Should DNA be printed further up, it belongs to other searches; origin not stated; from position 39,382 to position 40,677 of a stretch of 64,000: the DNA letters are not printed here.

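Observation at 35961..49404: Eleven-gene nonulosonic-acid glycan cluster with amidotransferase and three unrelated methyltransferases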

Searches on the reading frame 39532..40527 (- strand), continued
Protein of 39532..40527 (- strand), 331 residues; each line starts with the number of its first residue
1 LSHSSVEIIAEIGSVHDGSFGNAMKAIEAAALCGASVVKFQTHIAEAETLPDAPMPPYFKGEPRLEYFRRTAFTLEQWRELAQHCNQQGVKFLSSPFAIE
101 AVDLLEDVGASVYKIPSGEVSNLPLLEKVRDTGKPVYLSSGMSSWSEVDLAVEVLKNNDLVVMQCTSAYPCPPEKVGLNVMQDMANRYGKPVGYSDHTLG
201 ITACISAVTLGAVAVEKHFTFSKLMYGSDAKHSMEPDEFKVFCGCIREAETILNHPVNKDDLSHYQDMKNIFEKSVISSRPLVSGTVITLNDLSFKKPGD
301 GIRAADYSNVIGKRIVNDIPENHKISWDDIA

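Call 57: find_encoding_contigs(protein=P0144, flank=10000, max_places=2)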
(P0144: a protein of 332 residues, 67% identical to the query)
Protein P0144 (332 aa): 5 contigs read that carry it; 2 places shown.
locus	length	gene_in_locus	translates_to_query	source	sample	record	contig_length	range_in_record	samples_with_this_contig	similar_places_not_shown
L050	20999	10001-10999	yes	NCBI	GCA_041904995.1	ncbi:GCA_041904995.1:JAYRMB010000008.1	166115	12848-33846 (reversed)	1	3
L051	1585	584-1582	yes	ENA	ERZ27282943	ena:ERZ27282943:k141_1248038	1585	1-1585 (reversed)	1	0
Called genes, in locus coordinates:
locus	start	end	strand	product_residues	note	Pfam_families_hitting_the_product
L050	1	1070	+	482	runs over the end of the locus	PF00483:NTP_transferase, PF22640:ManC_GMP_beta-helix, PF01050:MannoseP_isomer, PF07883:Cupin_2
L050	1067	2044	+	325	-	PF01370:Epimerase, PF04321:RmlD_sub_bind (weak), PF16363:GDP_Man_Dehyd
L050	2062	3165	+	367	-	PF01370:Epimerase, PF04321:RmlD_sub_bind (faint), PF16363:GDP_Man_Dehyd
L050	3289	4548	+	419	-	PF08421:Methyltransf_13, PF13489:Methyltransf_23, PF08484:Methyltransf_14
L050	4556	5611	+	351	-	PF01408:GFO_IDH_MocA, PF02894:GFO_IDH_MocA_C, PF22725:GFO_IDH_MocA_C3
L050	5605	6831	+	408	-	PF13692:Glyco_trans_1_4, PF13524:Glyco_trans_1_2 (weak)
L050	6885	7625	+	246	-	PF05711:TylF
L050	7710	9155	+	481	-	PF01943:Polysacc_synt, PF13440:Polysacc_synt_3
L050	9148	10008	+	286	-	PF13489:Methyltransf_23, PF08242:Methyltransf_12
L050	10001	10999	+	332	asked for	PF03102:NeuB, PF08666:SAF (weak)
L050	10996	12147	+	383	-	PF02350:Epimerase_2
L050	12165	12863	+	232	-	PF02348:CTP_transf_3, PF12804:NTP_transf_3 (weak)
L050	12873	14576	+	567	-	PF05159:Capsule_synth (weak)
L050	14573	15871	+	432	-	PF13439:Glyco_transf_4 (weak), PF20706:GT4-conflict (faint), PF00534:Glycos_transf_1, PF13692:Glyco_trans_1_4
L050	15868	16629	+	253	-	PF13489:Methyltransf_23, PF13847:Methyltransf_31, PF08241:Methyltransf_11, PF08242:Methyltransf_12, PF13649:Methyltransf_25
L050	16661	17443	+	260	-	PF00535:Glycos_transf_2, PF10111:Glyco_tranf_2_2 (faint)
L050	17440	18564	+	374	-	PF13439:Glyco_transf_4 (faint), PF20706:GT4-conflict, PF00534:Glycos_transf_1, PF13692:Glyco_trans_1_4, PF13524:Glyco_trans_1_2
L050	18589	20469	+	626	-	PF13522:GATase_6, PF13537:GATase_7, PF00733:Asn_synthase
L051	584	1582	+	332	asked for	PF03102:NeuB, PF08666:SAF (weak)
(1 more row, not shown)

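Call 58: find_encoding_contigs(protein=P0145, flank=10000, max_places=3)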
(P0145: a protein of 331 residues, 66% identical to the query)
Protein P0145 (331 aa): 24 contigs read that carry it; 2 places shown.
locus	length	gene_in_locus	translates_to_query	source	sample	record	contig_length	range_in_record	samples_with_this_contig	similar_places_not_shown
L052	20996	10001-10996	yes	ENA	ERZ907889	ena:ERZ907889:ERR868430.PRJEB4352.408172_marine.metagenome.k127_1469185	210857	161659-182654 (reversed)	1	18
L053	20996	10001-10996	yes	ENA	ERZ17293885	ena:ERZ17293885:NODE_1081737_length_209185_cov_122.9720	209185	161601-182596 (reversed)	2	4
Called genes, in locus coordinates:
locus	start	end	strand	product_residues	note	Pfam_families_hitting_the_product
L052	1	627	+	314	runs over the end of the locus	PF01370:Epimerase, PF02719:Polysacc_synt_2 (faint), PF04321:RmlD_sub_bind (weak), PF16363:GDP_Man_Dehyd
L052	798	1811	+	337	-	PF01073:3Beta_HSD, PF01370:Epimerase, PF02719:Polysacc_synt_2, PF04321:RmlD_sub_bind, PF16363:GDP_Man_Dehyd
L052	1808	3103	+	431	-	PF03721:UDPG_MGDP_dh_N, PF00984:UDPG_MGDP_dh, PF03720:UDPG_MGDP_dh_C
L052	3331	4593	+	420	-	PF08421:Methyltransf_13, PF13489:Methyltransf_23, PF08484:Methyltransf_14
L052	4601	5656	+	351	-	PF01408:GFO_IDH_MocA, PF02894:GFO_IDH_MocA_C, PF22725:GFO_IDH_MocA_C3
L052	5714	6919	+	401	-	PF13692:Glyco_trans_1_4, PF13524:Glyco_trans_1_2 (weak)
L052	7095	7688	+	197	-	PF05711:TylF (weak)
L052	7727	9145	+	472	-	PF01943:Polysacc_synt (weak), PF13440:Polysacc_synt_3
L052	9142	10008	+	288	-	PF13489:Methyltransf_23, PF13847:Methyltransf_31 (faint), PF08242:Methyltransf_12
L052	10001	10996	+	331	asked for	PF03102:NeuB, PF08666:SAF (weak)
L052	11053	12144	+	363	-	PF02350:Epimerase_2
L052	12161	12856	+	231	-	PF02348:CTP_transf_3, PF12804:NTP_transf_3 (faint)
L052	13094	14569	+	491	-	PF05159:Capsule_synth (weak)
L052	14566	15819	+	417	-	PF13439:Glyco_transf_4 (faint), PF20706:GT4-conflict (faint), PF00534:Glycos_transf_1, PF13692:Glyco_trans_1_4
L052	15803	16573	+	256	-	PF00535:Glycos_transf_2, PF10111:Glyco_tranf_2_2, PF13641:Glyco_tranf_2_3 (weak)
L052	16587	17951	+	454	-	PF04932:Wzy_C (weak)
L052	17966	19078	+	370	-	PF13439:Glyco_transf_4 (weak), PF00534:Glycos_transf_1, PF13692:Glyco_trans_1_4, PF13524:Glyco_trans_1_2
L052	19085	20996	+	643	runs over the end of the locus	PF13522:GATase_6, PF13537:GATase_7, PF00733:Asn_synthase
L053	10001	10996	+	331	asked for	PF03102:NeuB, PF08666:SAF (weak)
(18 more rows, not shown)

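Call 63: search_dna_similar(query=window:39532-40527:-, collection=plasmids, mode=protein, max_rows=40)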
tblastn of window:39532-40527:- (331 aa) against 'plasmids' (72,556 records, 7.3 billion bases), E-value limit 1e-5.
Records with a match: 165; places in all: 181; records where one place covers at least 80% of the query: 152.
Best place of each record, by identity: 60-80% 1; <60% 164.
By first word of the organism name: Bacillus 63; Sinorhizobium 30; Azospirillum 17; Rhizobium 5; Ensifer 5; Acinetobacter 2; Halorussus 2; Mesorhizobium 2; Priestia 2; Sulfitobacter 2; and 33 more.
By predicted mobility (MOB-suite, as given by PLSDB): non-mobilizable 104; mobilizable 36; conjugative 25.
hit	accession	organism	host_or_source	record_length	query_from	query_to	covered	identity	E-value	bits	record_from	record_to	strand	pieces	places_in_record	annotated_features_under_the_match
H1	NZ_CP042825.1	Rhizobium sp. WL3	Wheat,phyllosphere swab,leaves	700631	4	322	96%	60.1%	1e-124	400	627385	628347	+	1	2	N-acetylneuraminate synthase family protein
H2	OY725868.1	Subdoligranulum variabile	-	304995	2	325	98%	38.9%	4e-66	232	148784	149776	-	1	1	record has no annotation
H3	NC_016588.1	Azospirillum lipoferum 4B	-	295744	8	328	97%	37.1%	5e-56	202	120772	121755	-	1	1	neuB: N-acetylneuraminate synthase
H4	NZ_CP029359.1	Azospirillum thermophilum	cell culture,hot spring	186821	8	331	98%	36.4%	1e-53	196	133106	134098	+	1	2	neuB: N-acetylneuraminate synthase | imidazole glycerol phosphate synthase cyclase subunit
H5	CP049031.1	Rhodobacteraceae bacterium SC52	Apostichopus japonicus,pure ...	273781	8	331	98%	36.2%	2e-61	219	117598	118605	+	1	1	neuB: N-acetylneuraminate synthase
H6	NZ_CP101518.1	Ensifer adhaerens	cell cuture,rhizosphere soil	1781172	2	328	99%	35.3%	6e-53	194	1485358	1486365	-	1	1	none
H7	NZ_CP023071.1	Sinorhizobium fredii CCBAU 83666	G.max,nodule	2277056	8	331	98%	34.7%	9e-51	187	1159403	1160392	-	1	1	record has no annotation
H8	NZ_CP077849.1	Acinetobacter baumannii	Homo sapiens,Rectal swab_P28_BU14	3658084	8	331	98%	34.6%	2e-50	186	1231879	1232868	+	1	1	none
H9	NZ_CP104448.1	Acinetobacter baumannii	Homo sapiens,sputum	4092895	8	331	98%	34.6%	2e-50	186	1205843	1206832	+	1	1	none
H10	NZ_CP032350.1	Azospirillum brasilense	soil sample,Agricultural field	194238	6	331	98%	34.2%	2e-42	163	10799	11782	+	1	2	N-acetylneuraminate synthase family protein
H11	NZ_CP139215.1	Bacillus cereus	environmental samples,soil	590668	8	330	98%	34.3%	5e-44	168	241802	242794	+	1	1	pseI: pseudaminic acid synthase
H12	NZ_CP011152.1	Bacillus cereus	cell culture,soil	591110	8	330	98%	34.3%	5e-44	168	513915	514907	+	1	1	pseI: pseudaminic acid synthase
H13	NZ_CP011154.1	Bacillus cereus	cell culture,soil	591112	8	330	98%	34.3%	5e-44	168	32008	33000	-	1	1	pseI: pseudaminic acid synthase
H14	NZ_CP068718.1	Bacillus cereus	single cell,oral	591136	8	330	98%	34.3%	5e-44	168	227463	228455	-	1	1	pseI: pseudaminic acid synthase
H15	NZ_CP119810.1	Halorussus caseinilyticus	cell culture,coastal saline-alkali land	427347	5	330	98%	33.8%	3e-50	186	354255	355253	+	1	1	neuB: N-acetylneuraminate synthase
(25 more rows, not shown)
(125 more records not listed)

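Call 64: get_annotated_region(hit=H1, flank=14000)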
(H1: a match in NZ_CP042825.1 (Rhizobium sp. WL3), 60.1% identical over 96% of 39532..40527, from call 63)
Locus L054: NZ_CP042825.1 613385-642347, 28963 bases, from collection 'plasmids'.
description: Rhizobium sp. WL3 plasmid unnamed2, complete sequence
organism: Rhizobium sp. WL3 (NCBI taxid 2603277)
taxonomy: Bacteria; Pseudomonadota; Alphaproteobacteria; Hyphomicrobiales; Rhizobiaceae; Rhizobium; Rhizobium sp. WL3
host: -; source: Wheat,phyllosphere swab,leaves; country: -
typing (MOB-suite, as given by PLSDB): non-mobilizable
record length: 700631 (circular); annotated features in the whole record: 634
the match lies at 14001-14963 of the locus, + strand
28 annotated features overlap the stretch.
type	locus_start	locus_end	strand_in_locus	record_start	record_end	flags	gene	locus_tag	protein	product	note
CDS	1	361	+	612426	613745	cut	-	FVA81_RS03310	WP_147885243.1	N-acetyl sugar amidotransferase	-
CDS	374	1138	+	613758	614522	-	wbuZ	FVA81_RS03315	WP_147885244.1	glycosyl amidation-associated protein WbuZ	-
CDS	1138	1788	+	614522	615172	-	hisH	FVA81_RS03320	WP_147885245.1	imidazole glycerol phosphate synthase subunit HisH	GO:0000105 - histidine biosynthetic process [Evidence IEA]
CDS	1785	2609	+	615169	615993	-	-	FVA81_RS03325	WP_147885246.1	ABC transporter permease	-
CDS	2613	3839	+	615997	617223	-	-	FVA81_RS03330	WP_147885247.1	ABC transporter ATP-binding protein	-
CDS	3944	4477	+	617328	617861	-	-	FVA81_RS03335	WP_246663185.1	acyltransferase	-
CDS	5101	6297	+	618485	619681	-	-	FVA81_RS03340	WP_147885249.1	hypothetical protein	-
CDS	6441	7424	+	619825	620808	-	-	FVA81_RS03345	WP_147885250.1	acyltransferase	-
CDS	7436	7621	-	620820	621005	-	-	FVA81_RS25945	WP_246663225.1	hypothetical protein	-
CDS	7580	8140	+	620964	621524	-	-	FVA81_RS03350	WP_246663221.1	methyltransferase domain-containing protein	-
CDS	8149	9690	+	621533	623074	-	-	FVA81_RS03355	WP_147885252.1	hypothetical protein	-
CDS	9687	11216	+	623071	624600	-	-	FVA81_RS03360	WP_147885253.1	hypothetical protein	-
CDS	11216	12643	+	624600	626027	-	-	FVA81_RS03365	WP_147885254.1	hypothetical protein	-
CDS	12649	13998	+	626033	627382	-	-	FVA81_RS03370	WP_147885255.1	hypothetical protein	-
CDS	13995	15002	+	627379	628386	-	-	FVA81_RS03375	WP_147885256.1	N-acetylneuraminate synthase family protein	GO:0016051 - carbohydrate biosynthetic process [Evidence IEA]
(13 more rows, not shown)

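Call 65: get_annotated_region(hit=H8, flank=9000)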
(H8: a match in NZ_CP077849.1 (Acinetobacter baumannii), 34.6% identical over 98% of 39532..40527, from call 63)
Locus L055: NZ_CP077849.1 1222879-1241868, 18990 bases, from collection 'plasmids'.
description: Acinetobacter baumannii strain DETAB-P16 plasmid pDETAB15, complete sequence
organism: Acinetobacter baumannii (NCBI taxid 470)
taxonomy: Bacteria; Pseudomonadota; Gammaproteobacteria; Moraxellales; Moraxellaceae; Acinetobacter; Acinetobacter baumannii
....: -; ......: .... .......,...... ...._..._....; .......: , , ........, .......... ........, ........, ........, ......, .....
typing (MOB-suite, as given by PLSDB): mobilizable; replicon rep_cluster_1254; relaxase MOBP
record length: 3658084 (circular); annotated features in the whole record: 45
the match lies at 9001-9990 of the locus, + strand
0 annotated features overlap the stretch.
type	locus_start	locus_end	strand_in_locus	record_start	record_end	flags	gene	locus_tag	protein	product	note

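Call 81: search_protein_families(library=pfam, proteins=[L055:11228-12670:+, L055:9993-11225:+, L054:19198-20592:+, L054:8149-9690:+, L054:9687-11216:+, L054:11216-12643:+, L054:12649-13998:+], max_evalue=0.01)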
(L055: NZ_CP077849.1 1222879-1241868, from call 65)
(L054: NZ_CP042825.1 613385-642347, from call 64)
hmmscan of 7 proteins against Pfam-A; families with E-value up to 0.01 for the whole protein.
L055:11228-12670:+ (480 aa): 1 family
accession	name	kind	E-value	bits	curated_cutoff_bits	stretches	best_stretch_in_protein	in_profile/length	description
PF05159.20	Capsule_synth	-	3.4e-14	53.5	20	1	243-405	99-267/310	Capsule polysaccharide biosynthesis protein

L055:9993-11225:+ (410 aa): 1 family
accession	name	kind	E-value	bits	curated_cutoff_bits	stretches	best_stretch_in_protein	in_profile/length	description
PF01943.22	Polysacc_synt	-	5.5e-05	23.2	28.2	1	17-273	13-270/274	Polysaccharide biosynthesis protein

L054:19198-20592:+ (464 aa): 3 families
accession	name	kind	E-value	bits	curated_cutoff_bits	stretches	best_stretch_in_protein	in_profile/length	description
PF04464.20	Glyphos_transf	-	0.00011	21.7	22.1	1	217-459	137-365/367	CDP-Glycerol:Poly(glycerophosphate) glycerophosphotransferase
PF02350.25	Epimerase_2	-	0.002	17.5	30.6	1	227-378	134-284/347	UDP-N-acetylglucosamine 2-epimerase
PF13439.12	Glyco_transf_4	-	0.0083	16.6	28.5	0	145-243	50-162/170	Glycosyltransferase Family 4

L054:8149-9690:+ (513 aa): 1 family
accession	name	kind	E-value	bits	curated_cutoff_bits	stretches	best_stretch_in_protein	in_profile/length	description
PF13579.12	Glyco_trans_4_4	-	0.0012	19.6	29.7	0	141-299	50-156/158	Glycosyl transferase 4-like domain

L054:9687-11216:+ (509 aa): 1 family
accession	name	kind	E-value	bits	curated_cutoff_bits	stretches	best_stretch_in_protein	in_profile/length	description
PF05159.20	Capsule_synth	-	9e-08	32.4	20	1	335-430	174-267/310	Capsule polysaccharide biosynthesis protein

L054:11216-12643:+ (475 aa): 0 families

L054:12649-13998:+ (449 aa): 0 families

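Call 83: get_annotated_region(hit=H3, flank=9000)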
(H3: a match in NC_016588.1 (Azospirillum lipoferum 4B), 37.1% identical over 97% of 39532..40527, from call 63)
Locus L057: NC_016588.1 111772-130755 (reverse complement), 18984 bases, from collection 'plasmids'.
description: Azospirillum lipoferum 4B plasmid AZO_p6, complete sequence
organism: Azospirillum lipoferum 4B (NCBI taxid 862719)
taxonomy: Bacteria; Pseudomonadota; Alphaproteobacteria; Rhodospirillales; Azospirillaceae; Azospirillum; Azospirillum lipoferum; Azospirillum lipoferum 4B
host: -; source: -; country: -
typing (MOB-suite, as given by PLSDB): non-mobilizable; replicon rep_cluster_1806
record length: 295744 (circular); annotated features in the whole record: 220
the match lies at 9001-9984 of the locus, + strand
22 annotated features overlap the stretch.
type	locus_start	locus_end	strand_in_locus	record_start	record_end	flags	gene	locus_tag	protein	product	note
CDS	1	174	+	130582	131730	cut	-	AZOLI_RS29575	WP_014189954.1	sialidase family protein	-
CDS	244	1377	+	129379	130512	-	-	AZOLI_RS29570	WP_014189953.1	SRPBCC family protein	GO:0044237 - cellular metabolic process [Evidence IEA]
CDS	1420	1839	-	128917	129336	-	-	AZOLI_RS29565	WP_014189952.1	type II toxin-antitoxin system VapC family toxin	-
CDS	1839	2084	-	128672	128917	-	-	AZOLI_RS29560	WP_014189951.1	plasmid stabilization protein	-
CDS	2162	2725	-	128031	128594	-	-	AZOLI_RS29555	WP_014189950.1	GNAT family N-acetyltransferase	-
CDS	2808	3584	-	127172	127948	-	-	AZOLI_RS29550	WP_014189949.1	SDR family NAD(P)-dependent oxidoreductase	-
CDS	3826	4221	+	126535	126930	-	-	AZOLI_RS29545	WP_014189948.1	hypothetical protein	-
CDS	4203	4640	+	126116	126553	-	-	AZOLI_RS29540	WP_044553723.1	hypothetical protein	-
CDS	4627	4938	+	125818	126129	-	-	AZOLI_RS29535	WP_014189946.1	helix-turn-helix transcriptional regulator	-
CDS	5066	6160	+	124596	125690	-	-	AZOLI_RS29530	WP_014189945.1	ketoacyl-ACP synthase III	-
CDS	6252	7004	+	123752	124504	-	-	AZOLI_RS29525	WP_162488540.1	CmcI family methyltransferase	GO:0008610 - lipid biosynthetic process [Evidence IEA]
CDS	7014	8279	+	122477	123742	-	-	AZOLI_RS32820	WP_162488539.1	hypothetical protein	-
CDS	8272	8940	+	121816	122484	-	-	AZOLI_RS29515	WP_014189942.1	hypothetical protein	-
CDS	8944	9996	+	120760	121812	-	neuB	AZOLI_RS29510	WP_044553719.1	N-acetylneuraminate synthase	GO:0016051 - carbohydrate biosynthetic process [Evidence IEA]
CDS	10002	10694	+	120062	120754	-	-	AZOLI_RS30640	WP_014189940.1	formyltransferase family protein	GO:0009058 - biosynthetic process [Evidence IEA]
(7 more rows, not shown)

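Call 84: get_annotated_region(hit=H15, flank=9000)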
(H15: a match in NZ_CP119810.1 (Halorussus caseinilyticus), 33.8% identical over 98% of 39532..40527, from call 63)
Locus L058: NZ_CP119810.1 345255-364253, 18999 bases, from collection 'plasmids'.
description: Halorussus caseinilyticus strain DT72 plasmid unnamed1, complete sequence
organism: Halorussus caseinilyticus (NCBI taxid 3034025)
taxonomy: Archaea; Euryarchaeota; Halobacteria; Halobacteriales; Haladaptataceae; Halorussus; Halorussus caseinilyticus
host: -; source: cell culture,coastal saline-alkali land; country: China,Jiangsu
typing (MOB-suite, as given by PLSDB): non-mobilizable
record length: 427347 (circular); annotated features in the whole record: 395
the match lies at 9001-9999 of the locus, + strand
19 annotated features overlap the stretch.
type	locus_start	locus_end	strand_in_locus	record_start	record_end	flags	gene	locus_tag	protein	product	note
CDS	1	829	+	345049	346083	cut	-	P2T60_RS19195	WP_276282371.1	polysaccharide biosynthesis protein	-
CDS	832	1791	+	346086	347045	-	-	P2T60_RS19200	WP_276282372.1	polysaccharide deacetylase family protein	GO:0005975 - carbohydrate metabolic process [Evidence IEA]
CDS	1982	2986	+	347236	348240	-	-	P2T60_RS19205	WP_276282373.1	class I SAM-dependent methyltransferase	-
CDS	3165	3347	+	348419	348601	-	-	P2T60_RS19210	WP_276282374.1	hypothetical protein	-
CDS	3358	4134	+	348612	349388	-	-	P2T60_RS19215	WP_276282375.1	oxidoreductase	-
CDS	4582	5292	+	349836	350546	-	-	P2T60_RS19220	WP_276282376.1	acylneuraminate cytidylyltransferase family protein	-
CDS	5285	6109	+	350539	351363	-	-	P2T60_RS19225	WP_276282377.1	SDR family oxidoreductase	-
CDS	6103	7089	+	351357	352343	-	-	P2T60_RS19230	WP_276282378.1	Gfo/Idh/MocA family oxidoreductase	-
CDS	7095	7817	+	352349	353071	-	-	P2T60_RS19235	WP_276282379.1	formyltransferase family protein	GO:0009058 - biosynthetic process [Evidence IEA]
CDS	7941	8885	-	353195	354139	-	-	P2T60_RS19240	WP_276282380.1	methionyl-tRNA formyltransferase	GO:0071951 - conversion of methionyl-tRNA to N-formyl-methionyl-tRNA [Evidence IEA]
CDS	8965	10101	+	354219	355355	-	neuB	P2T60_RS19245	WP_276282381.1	N-acetylneuraminate synthase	GO:0016051 - carbohydrate biosynthetic process [Evidence IEA]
CDS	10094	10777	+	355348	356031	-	-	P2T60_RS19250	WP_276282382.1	PIG-L deacetylase family protein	-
CDS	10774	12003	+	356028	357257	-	neuC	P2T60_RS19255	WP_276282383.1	UDP-N-acetylglucosamine 2-epimerase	GO:0006047 - UDP-N-acetylglucosamine metabolic process [Evidence IEA]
CDS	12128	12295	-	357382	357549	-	-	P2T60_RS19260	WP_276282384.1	hypothetical protein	-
CDS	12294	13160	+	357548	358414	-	-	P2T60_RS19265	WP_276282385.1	class I SAM-dependent methyltransferase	-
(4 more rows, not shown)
